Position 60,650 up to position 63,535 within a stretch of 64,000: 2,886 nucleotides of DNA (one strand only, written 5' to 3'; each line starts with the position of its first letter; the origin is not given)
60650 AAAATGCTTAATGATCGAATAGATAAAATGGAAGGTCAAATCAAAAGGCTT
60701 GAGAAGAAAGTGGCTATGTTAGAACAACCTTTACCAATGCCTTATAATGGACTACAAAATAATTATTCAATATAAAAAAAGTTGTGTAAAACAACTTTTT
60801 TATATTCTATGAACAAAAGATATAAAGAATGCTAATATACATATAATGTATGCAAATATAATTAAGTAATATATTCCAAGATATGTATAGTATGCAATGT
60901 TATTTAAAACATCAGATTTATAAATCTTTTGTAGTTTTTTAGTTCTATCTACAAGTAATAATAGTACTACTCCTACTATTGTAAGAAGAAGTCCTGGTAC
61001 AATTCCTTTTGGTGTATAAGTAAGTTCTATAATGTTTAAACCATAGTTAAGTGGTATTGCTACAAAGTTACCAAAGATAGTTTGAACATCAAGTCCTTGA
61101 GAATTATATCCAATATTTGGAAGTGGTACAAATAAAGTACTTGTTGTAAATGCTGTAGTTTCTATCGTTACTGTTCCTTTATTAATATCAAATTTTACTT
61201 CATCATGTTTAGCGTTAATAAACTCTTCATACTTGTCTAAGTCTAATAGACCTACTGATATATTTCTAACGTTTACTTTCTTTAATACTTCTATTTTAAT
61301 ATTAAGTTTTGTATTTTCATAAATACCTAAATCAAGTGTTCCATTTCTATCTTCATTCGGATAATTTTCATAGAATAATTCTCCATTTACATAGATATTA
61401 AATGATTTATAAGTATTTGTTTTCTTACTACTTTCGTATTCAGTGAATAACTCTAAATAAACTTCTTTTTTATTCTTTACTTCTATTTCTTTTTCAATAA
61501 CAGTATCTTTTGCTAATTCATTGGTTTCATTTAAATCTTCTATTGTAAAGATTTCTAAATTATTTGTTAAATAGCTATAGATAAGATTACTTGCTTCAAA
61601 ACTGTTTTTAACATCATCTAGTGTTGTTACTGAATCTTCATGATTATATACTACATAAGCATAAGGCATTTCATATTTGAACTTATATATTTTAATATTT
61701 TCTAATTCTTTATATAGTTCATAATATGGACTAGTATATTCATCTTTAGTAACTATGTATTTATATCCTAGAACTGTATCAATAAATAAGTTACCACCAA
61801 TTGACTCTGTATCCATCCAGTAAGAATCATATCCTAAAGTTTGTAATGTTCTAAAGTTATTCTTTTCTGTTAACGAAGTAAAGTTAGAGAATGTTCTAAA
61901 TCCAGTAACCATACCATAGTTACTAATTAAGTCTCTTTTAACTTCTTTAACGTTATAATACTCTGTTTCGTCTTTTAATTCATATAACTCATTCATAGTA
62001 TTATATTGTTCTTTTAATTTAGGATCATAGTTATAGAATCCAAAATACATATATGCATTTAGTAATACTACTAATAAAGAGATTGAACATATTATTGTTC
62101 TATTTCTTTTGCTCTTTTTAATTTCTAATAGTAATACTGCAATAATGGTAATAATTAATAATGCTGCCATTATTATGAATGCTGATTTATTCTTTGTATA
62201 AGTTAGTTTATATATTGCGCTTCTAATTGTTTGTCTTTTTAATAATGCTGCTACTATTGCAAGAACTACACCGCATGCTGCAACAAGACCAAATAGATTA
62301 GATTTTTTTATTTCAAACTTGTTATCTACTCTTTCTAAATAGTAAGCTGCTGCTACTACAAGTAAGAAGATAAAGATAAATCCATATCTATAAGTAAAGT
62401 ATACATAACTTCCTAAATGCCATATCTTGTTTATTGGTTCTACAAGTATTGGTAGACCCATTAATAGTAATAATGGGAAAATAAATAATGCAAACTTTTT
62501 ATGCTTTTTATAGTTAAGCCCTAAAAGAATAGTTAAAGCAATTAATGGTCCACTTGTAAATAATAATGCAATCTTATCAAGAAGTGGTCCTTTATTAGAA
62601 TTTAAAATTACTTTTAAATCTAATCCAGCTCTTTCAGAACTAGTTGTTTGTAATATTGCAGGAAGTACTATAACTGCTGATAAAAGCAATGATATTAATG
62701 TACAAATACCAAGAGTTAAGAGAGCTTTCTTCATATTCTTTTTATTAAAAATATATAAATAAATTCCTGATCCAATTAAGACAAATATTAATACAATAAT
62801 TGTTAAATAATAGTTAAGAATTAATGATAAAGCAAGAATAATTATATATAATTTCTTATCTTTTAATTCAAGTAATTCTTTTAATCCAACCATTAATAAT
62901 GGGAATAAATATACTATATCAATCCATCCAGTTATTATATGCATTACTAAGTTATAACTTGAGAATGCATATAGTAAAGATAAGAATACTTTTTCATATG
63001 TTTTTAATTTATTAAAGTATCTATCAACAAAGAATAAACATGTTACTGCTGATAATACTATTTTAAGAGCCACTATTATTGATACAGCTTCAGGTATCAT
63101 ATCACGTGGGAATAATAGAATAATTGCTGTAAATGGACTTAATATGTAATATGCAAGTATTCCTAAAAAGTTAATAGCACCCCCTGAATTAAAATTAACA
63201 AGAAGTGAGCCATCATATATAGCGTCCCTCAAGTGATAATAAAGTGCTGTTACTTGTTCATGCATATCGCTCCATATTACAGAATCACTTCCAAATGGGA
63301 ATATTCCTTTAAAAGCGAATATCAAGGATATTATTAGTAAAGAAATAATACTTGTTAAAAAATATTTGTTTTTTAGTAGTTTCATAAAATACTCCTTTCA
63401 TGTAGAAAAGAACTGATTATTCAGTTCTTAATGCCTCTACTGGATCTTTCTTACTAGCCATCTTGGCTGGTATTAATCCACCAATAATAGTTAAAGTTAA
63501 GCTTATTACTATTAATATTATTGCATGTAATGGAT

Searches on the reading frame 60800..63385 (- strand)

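Call 10: search_protein_families(library=pfam, proteins=[window:60800-63385:-], max_evalue=0.001)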
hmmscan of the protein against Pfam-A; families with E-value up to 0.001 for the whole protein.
window:60800-63385:- (861 aa): 1 family
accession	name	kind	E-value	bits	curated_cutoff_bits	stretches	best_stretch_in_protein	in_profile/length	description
PF09586.16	YfhO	-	9.6e-92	309.2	28.5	1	13-802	3-835/835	Bacterial membrane protein YfhO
